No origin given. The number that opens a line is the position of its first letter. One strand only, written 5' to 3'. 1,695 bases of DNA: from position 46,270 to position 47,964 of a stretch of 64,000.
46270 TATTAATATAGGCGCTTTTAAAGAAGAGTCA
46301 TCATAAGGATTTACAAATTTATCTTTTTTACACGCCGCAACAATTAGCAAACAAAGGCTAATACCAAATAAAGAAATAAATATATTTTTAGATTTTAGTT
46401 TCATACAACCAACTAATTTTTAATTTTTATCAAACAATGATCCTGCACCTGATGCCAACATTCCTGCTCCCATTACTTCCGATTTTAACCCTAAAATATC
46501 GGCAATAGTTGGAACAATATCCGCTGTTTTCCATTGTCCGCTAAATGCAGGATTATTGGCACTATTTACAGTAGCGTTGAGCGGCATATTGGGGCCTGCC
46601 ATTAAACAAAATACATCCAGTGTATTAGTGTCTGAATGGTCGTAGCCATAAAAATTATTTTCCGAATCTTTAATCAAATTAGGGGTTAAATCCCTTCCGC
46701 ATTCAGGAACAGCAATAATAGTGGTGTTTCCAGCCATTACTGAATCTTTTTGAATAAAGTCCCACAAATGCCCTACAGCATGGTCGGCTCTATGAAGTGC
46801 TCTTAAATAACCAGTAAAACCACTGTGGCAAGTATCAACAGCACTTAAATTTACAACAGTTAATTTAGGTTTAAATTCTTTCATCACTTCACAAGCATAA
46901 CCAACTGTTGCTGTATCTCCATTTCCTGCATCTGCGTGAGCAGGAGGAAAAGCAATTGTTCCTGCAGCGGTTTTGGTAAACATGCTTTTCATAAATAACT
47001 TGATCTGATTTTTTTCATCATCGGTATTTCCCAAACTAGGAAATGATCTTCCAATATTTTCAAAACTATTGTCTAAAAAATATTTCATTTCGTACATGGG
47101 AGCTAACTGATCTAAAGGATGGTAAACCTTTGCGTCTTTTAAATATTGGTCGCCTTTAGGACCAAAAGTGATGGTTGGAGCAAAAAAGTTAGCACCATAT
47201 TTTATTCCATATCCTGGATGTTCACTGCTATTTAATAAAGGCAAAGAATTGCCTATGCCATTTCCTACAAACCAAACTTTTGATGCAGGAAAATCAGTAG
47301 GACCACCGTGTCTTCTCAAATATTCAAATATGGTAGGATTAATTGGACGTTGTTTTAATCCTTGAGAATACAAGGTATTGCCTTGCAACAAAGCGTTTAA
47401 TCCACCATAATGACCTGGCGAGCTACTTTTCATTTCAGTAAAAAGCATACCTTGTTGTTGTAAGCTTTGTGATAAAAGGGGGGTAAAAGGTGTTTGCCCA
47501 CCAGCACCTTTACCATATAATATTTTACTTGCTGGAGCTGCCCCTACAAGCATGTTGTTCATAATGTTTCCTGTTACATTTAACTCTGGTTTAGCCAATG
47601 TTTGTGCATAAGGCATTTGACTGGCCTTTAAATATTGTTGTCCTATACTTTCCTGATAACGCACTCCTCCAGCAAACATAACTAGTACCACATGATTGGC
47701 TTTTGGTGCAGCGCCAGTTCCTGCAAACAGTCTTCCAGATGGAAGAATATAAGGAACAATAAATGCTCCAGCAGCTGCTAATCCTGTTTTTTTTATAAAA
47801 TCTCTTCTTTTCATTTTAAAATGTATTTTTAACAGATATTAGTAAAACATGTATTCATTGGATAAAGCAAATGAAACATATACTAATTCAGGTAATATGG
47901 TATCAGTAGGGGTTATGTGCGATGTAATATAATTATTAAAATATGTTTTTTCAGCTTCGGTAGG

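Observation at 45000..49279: Five-gene, fully exported envelope operon resembling a split PSCyt/DUF1549-type plus DUF1501-type pair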

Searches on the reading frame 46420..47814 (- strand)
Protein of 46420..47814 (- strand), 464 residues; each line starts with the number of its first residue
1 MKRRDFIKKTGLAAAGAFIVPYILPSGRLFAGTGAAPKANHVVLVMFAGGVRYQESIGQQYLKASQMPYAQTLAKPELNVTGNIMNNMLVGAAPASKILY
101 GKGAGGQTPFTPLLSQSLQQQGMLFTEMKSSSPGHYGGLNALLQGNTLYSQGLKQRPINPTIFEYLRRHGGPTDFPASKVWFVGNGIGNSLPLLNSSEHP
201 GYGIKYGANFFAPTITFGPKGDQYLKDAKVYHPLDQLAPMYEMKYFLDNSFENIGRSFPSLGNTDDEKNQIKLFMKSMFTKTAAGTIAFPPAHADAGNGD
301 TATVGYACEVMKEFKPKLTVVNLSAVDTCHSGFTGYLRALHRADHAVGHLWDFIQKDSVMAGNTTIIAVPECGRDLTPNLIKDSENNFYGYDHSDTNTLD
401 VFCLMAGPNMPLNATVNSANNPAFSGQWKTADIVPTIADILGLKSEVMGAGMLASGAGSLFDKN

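Call 3: search_protein_families(library=pfam, proteins=[window:46420-47814:-], max_evalue=1)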
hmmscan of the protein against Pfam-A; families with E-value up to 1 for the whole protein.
window:46420-47814:- (464 aa): 2 families
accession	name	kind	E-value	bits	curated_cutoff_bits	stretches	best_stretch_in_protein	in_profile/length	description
PF01663.27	Phosphodiest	-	0.0039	17.3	23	1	313-369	155-216/342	Type I phosphodiesterase / nucleotide pyrophosphatase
PF00884.28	Sulfatase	-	0.11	12.2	25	0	105-173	20-94/301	Sulfatase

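Call 4: search_protein_families(library=ncbifam, proteins=[window:46420-47814:-], max_evalue=1)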
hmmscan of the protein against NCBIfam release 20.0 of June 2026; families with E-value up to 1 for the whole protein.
window:46420-47814:- (464 aa): 1 family
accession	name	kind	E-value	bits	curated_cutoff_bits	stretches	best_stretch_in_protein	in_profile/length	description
TIGR01409.1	TAT_signal_seq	domain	0.018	15.4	16.7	1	3-20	3-20/29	twin-arginine translocation signal domain-containing protein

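Call 5: find_homologous_proteins(query=window:46420-47814:-, max_evalue=0.001)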
Query window:46420-47814:- (464 aa): 1356 proteins with E <= 0.001 among 8000 candidates; the best 120 are listed.
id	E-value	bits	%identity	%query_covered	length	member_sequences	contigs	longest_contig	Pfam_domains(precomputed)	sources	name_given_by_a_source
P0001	0.0e+0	1034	96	100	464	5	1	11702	-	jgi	jgi:hypothetical protein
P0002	3.5e-278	941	87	100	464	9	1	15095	-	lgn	-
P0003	7.3e-264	894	82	100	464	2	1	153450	-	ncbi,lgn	ncbi:MAG: hypothetical protein V4608_10200 [Bacteroidota bacterium]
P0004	4.1e-263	892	82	100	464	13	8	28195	-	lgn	-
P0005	1.1e-256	870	80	100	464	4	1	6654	-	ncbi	-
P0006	2.0e-252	856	80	100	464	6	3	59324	-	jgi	-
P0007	1.7e-251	853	78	100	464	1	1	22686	-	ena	-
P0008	4.4e-251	852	78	100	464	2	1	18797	PF01663.28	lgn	-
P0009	8.0e-251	851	78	100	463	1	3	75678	-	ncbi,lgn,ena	-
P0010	2.5e-190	652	63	100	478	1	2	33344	-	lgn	-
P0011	1.1e-188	646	62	100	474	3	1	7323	-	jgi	-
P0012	5.8e-184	631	82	69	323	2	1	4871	-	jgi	jgi:hypothetical protein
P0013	2.2e-181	622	65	100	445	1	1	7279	-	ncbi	-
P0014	2.3e-180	619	63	100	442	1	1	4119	-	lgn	-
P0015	3.3e-180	618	61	100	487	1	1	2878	-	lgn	-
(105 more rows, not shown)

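Call 6: search_solved_structures(query=window:46420-47814:-, max_evalue=10, show_alignments=2)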
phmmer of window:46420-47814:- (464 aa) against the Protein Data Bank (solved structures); distinct sequences matched with E-value up to 10: 0.

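Call 9: search_solved_structures(query=A1, max_evalue=10, show_alignments=3)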
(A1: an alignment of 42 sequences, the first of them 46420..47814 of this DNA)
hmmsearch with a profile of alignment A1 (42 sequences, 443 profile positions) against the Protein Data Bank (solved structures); distinct sequences matched with E-value up to 10: 1.
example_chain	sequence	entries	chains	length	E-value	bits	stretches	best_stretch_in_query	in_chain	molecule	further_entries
9e5c_5c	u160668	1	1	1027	0.87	11.3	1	288-380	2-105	Cilia- and flagella-associated protein 251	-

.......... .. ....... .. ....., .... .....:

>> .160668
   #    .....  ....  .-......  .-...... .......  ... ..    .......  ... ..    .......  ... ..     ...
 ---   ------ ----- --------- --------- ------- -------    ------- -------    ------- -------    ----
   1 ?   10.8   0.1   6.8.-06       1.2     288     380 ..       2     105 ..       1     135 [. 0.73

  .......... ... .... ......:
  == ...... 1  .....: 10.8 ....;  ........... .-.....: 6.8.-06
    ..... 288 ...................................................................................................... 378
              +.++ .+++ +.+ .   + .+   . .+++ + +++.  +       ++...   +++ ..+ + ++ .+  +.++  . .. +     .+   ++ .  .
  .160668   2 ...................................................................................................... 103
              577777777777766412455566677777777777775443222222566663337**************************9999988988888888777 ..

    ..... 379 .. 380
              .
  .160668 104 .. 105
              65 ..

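Call 10: search_protein_families(library=pfam, alignment_id=A1, max_evalue=1)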
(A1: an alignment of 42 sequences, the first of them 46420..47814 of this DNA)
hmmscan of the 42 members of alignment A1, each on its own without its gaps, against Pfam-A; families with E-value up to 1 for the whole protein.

A. member 1, window:46420-47814:- (464 aa): 2 families
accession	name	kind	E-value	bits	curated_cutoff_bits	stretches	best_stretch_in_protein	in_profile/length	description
PF01663.27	Phosphodiest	-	0.0039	17.3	23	1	313-369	155-216/342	Type I phosphodiesterase / nucleotide pyrophosphatase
PF00884.28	Sulfatase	-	0.11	12.2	25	0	105-173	20-94/301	Sulfatase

B. families by the number of members that match (of 42 scanned): 8 families
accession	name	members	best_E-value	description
PF01663.27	Phosphodiest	12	5.5e-05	Type I phosphodiesterase / nucleotide pyrophosphatase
PF10518.14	TAT_signal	9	0.008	TAT (twin-arginine translocation) pathway signal sequence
PF05756.17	S-antigen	2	0.048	S-antigen protein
PF00884.28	Sulfatase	2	0.068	Sulfatase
PF01676.23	Metalloenzyme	1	0.084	Metalloenzyme superfamily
PF10399.14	UCR_Fe-S_N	1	0.14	Ubiquitinol-cytochrome C reductase Fe-S subunit TAT signal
PF19602.4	DUF6107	1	0.16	Family of unknown function (DUF6107)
PF19050.5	PhoD_2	1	0.29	PhoD related phosphatase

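Call 11: find_related_loci(query=A1, collection=genome_contigs, flank=8000)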
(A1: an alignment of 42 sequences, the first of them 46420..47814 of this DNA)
Query A1 (464 aa) in genome_contigs; peptide patterns used: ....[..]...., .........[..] (x = any residue, [..] = any of these).
599 stretches matched a pattern (row limit reached: there are more); 560 encode a relative of the query (tblastn E <= 1e-3); the best 80 are kept; 80 distinct loci.
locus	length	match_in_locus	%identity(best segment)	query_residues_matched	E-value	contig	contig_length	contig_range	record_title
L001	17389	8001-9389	82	1-463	0e+0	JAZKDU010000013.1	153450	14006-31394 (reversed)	MAG: Bacteroidota bacterium isolate DC_HB_01_SPN181219-bin066 DCHB01SPN_B066_0_000000000013, whole genome shotgun sequen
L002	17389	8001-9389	81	1-463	0e+0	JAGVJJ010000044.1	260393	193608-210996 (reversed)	MAG: Bacteroidia bacterium isolate SW_35 c_000000083305, whole genome shotgun sequence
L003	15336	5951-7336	78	1-463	0e+0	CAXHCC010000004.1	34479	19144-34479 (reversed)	MAG TPA_asm: uncultured bacterium isolate SRR12479997_concoct_11 genome assembly, contig: ERZ4874515.9, whole genome sho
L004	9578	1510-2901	79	1-464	0e+0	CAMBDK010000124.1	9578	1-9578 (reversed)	MAG: Chitinophaga pinensis isolate MsH-01oct19-86 genome assembly, contig: MsH-01oct19-C15798, whole genome shotgun sequ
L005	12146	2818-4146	62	1-463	0e+0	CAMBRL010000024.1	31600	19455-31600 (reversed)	MAG: Chitinophaga pinensis isolate MiH-14oct19-92 genome assembly, contig: MiH-14oct19-C2583, whole genome shotgun seque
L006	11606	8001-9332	63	1-463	0e+0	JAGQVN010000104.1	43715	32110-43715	MAG: Flavobacteriales bacterium isolate HKST-UBA105 k127_1181046, whole genome shotgun sequence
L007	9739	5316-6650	62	1-463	0e+0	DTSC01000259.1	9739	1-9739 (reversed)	MAG TPA_asm: Flavobacteriales bacterium isolate UWMA-0041 NODE_4326_length_9739_cov_0.213174, whole genome shotgun seque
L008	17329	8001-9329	60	1-463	0e+0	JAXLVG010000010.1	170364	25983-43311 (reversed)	MAG: Flavobacteriales bacterium isolate STL-BAC50 C1.239.fa-10, whole genome shotgun sequence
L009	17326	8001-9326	62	1-463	1e-180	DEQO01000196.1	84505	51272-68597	MAG TPA_asm: Flavobacteriales bacterium UBA3364 UBA3364_contig_164, whole genome shotgun sequence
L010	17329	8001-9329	62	1-463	3e-180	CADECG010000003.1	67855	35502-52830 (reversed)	MAG: uncultured Bacteroidetes bacterium isolate Bacteroidetes sp. RBC076 genome assembly, contig: MAG076_3, whole genome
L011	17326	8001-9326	62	1-463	3e-180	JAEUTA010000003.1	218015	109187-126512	MAG: Flavobacteriales bacterium isolate new MAG-317 k141_156260, whole genome shotgun sequence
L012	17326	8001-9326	63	1-463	4e-180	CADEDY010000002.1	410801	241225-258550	MAG: uncultured Bacteroidetes bacterium isolate Bacteroidetes sp. RBC078 genome assembly, contig: MAG078_2, whole genome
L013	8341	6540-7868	60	1-463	1e-179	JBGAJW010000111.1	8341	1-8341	MAG: Flavobacteriales bacterium isolate MAG_AAO_H125.21 AAOH125-21_opera_contig_14398, whole genome shotgun sequence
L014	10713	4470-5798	60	1-463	1e-179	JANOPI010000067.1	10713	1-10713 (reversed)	MAG: Flavobacteriales bacterium isolate VAR_4_metabat_71 VAR_4_k141_1808579, whole genome shotgun sequence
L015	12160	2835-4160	63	1-462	2e-179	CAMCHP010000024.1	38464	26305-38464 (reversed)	MAG: Chryseobacterium gleum isolate MiE-14oct19-89 genome assembly, contig: MiE-14oct19-C1131, whole genome shotgun sequ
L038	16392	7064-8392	60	1-463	1e-172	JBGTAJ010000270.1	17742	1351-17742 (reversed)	MAG: Flavobacteriales bacterium isolate JTS-AC70 k141_3043739, whole genome shotgun sequence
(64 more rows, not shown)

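Call 14: predict_structure(alignment_id=A1)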
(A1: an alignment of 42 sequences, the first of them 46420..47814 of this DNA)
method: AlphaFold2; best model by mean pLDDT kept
length: 464 residues; sequences in the alignment: 42
mean_pLDDT: 78.3   pTM: 0.83
mean pLDDT of the five models: 78.3, 78.1, 75.4, 73.0, 72.3
residues with pLDDT >= 90: 164; 70-90: 177; 50-70: 60; < 50: 63
segments of 3 or more residues with pLDDT < 50: 1-3, 11-33, 150-152, 225-258
pLDDT, mean of each block of 10 residues (from residue 1): 55 40 41 72 88 82 79 85 94 90 73 96 90 81 80 70 94 90 75 84 88 73 42 34 39 44 79 83 91 76 94 97 78 82 94 98 96 75 80 67 93 79 73 96 94 92 86
secondary structure, 60 per line:
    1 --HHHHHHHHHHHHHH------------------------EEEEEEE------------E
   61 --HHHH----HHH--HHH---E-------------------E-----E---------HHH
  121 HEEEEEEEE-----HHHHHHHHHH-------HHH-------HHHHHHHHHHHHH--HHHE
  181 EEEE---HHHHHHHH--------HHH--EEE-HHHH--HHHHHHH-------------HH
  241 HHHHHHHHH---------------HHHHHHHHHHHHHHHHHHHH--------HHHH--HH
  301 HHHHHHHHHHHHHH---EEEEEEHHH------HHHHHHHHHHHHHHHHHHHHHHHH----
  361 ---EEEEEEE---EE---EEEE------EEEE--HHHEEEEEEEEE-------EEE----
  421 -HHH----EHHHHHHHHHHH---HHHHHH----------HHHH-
elements in order: H3-16 E41-47 H63-66 H118-121 E122-129 H135-144 H162-174 E180-184 H188-195 E209-211 H213-216 H219-225 H239-249 H265-284 H293-296 H299-314 E318-323 H333-356 E364-370 E379-382 E389-392 E398-406 E414-416 H430-440 H444-449 H460-463

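Call 17: fold_search(model_id=the predicted structure, library=pdb)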
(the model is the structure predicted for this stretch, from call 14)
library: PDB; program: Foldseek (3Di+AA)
matches with E <= 10: 578; with E <= 0.001: 398
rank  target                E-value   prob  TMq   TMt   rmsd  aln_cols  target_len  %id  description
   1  1p49                  1.2e-08  1.00  0.40  0.34  17.4       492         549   13  Structure of Human Placental Estrone/DHEA Sulfatase (released 2003-08-12)
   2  2w5x_A                1.3e-08  1.00  0.41  0.53  10.8       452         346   12  Structure of TAB5 alkaline phosphatase mutant His 135 Glu with Mg bound in the M3 site. (released 2009-11-24)
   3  3lxq_B                2.7e-08  1.00  0.39  0.44  10.0       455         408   12  The Crystal Structure of a Protein in the Alkaline Phosphatase Superfamily from Vibrio parahaemolyticus to 1.95A (released 2010-03-09)
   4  3lxq_A                2.9e-08  1.00  0.38  0.43  13.1       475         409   12  The Crystal Structure of a Protein in the Alkaline Phosphatase Superfamily from Vibrio parahaemolyticus to 1.95A (released 2010-03-09)
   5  7ebq                  3.8e-08  1.00  0.37  0.33  18.3       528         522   12  The structural analysis of A.Muciniphila sulfatase (released 2022-03-16)
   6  2iuc_A                4.9e-08  1.00  0.42  0.55   9.9       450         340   13  Structure of alkaline phosphatase from the Antarctic bacterium TAB5 (released 2006-11-28)
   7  7ebp_A                4.9e-08  1.00  0.39  0.35  18.0       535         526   12  The structural analysis of A.Muciniphila sulfatase (released 2022-03-30)
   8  2w5v_A                5.8e-08  1.00  0.40  0.52  11.1       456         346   13  Structure of TAB5 alkaline phosphatase mutant His 135 Asp with Mg bound in the M3 site. (released 2009-11-24)
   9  8eg3                  9.3e-08  1.00  0.41  0.35  17.5       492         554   13  Structure of human placental steroid (estrone/DHEA) sulfatase at 2.0 angstrom resolution (released 2022-12-07)
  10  4uop_B                2.7e-07  1.00  0.39  0.44  10.1       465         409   12  Crystal structure of the lipoteichoic acid synthase LtaP from Listeria monocytogenes (released 2014-08-27)
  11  4uop_A                3.0e-07  1.00  0.39  0.44   8.7       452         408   12  Crystal structure of the lipoteichoic acid synthase LtaP from Listeria monocytogenes (released 2014-08-27)
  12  7snj                  3.0e-07  1.00  0.35  0.33  19.6       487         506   14  Structure of Bacple_01701, a 6-O-galactose porphyran sulfatase (released 2022-10-05)
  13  2iuc_B                3.4e-07  1.00  0.40  0.52  10.6       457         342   12  Structure of alkaline phosphatase from the Antarctic bacterium TAB5 (released 2006-11-28)
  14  7yiv_A                4.3e-07  1.00  0.38  0.37  15.1       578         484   10  The Crystal Structure of Human Tissue Nonspecific Alkaline Phosphatase (ALPL) at Basic pH (released 2023-07-19)
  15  6s21_A                4.6e-07  1.00  0.40  0.39  10.2       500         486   11  Metabolism of multiple glycosaminoglycans by bacteroides thetaiotaomicron is orchestrated by a versatile core genetic  (released 2020-02-05)
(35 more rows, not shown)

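Call 29: search_protein_representatives(alignment_id=A1)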
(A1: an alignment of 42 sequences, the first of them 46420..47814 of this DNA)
Query: 42 sequences, 443 profile positions. Proteins with E-value up to 0.001 (for the whole library): 955; up to 1e-10: 383; up to 1e-30: 61. The best 150 are listed.
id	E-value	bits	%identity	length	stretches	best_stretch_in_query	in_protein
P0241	3.6e-199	678.4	-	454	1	1-442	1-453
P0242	8.3e-161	551.9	-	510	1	1-429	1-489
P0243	9.2e-159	545.2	-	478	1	1-442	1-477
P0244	5.1e-129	447.2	-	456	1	1-441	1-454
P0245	5.6e-125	433.8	-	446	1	1-428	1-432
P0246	1.7e-94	333.4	-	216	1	229-443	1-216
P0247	2.6e-91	322.9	-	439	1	1-428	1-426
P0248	2.7e-88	312.9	-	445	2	253-443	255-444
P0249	5.0e-82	292.3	-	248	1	169-395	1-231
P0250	1.2e-80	287.7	-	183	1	261-443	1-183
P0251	2.7e-80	286.5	-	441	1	1-422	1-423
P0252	9.5e-78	278.2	-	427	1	1-426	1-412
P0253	8.8e-71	255.2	-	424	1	11-423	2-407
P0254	2.7e-70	253.6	-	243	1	1-178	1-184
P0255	5.8e-70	252.5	-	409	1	20-426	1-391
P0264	5.2e-50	186.7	-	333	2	280-439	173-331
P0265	1.1e-49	185.7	-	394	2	105-431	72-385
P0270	1.2e-45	172.4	-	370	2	282-425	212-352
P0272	2.1e-44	168.3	-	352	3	281-424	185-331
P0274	4.1e-43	164.0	-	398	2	106-430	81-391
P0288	1.1e-37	146.1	-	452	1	18-422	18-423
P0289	2.8e-37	144.8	-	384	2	107-429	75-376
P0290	1.3e-36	142.6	-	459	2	122-426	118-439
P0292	7.9e-36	140.0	-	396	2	106-432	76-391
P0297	6.0e-33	130.5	-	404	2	106-422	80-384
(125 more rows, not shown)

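Call 30: search_protein_families(library=pfam, proteins=[P0265, P0274, P0289, P0292, P0297, P0264, P0270, P0272, P0288, P0290], max_evalue=0.1)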
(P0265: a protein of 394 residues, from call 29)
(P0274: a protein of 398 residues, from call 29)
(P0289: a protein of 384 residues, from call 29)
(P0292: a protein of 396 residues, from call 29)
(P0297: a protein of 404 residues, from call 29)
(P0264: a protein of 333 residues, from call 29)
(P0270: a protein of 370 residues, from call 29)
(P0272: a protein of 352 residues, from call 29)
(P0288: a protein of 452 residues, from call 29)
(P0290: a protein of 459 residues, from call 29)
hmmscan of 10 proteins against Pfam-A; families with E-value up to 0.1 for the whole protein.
P0265 (394 aa): 2 families
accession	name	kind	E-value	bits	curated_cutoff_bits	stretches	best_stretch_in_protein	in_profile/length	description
PF07394.17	DUF1501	-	0.0032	17.1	27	1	302-330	287-315/390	Protein of unknown function (DUF1501)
PF01676.23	Metalloenzyme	-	0.038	13.9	24.3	1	270-355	161-232/252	Metalloenzyme superfamily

P0274 (398 aa): 4 families
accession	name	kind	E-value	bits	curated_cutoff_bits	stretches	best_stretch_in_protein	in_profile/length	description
PF07394.17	DUF1501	-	1.1e-06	28.6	27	1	67-342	41-317/390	Protein of unknown function (DUF1501)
PF01663.27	Phosphodiest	-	0.001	19.2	23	1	128-327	95-221/342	Type I phosphodiesterase / nucleotide pyrophosphatase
PF01210.29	NAD_Gly3P_dh_N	-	0.038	14.4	23.1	1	203-263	86-148/158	NAD-dependent glycerol-3-phosphate dehydrogenase N-terminus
PF10518.14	TAT_signal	-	0.058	13.8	22.7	0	21-37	4-20/21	TAT (twin-arginine translocation) pathway signal sequence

P0289 (384 aa): 4 families
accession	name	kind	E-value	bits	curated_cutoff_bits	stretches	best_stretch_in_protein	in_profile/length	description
PF07394.17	DUF1501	-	1.5e-06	28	27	1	274-329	263-317/390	Protein of unknown function (DUF1501)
PF01663.27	Phosphodiest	-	3.7e-06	27.2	23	1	220-312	120-220/342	Type I phosphodiesterase / nucleotide pyrophosphatase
PF00884.28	Sulfatase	-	3.1e-05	23.9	25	1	213-368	144-300/301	Sulfatase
PF01676.23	Metalloenzyme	-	0.065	13.2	24.3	0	253-370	147-251/252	Metalloenzyme superfamily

P0292 (396 aa): 2 families
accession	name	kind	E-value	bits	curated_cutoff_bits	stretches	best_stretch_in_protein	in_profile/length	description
PF01676.23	Metalloenzyme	-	0.01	15.8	24.3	1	279-382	160-251/252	Metalloenzyme superfamily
PF01663.27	Phosphodiest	-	0.034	14.2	23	0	65-322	13-218/342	Type I phosphodiesterase / nucleotide pyrophosphatase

P0297 (404 aa): 3 families
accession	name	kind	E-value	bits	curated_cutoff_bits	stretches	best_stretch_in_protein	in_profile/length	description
PF07394.17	DUF1501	-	5e-06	26.4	27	1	281-356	255-326/390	Protein of unknown function (DUF1501)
PF10518.14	TAT_signal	-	0.032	14.6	22.7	1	8-23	4-19/21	TAT (twin-arginine translocation) pathway signal sequence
PF01663.27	Phosphodiest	-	0.044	13.8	23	0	279-327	174-220/342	Type I phosphodiesterase / nucleotide pyrophosphatase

P0264 (333 aa): 0 families

P0270 (370 aa): 2 families
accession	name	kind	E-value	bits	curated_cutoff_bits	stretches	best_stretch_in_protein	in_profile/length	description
PF01663.27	Phosphodiest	-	2.5e-06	27.8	23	1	191-289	125-223/342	Type I phosphodiesterase / nucleotide pyrophosphatase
PF00884.28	Sulfatase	-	1.2e-05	25.3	25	1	244-349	201-301/301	Sulfatase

P0272 (352 aa): 3 families
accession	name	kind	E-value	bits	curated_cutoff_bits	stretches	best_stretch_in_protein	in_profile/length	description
PF01663.27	Phosphodiest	-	8e-08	32.7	23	1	126-261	91-221/342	Type I phosphodiesterase / nucleotide pyrophosphatase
PF00884.28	Sulfatase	-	0.00058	19.7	25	1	218-329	201-301/301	Sulfatase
PF01676.23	Metalloenzyme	-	0.078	12.9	24.3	1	193-267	137-208/252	Metalloenzyme superfamily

P0288 (452 aa): 0 families

P0290 (459 aa): 0 families
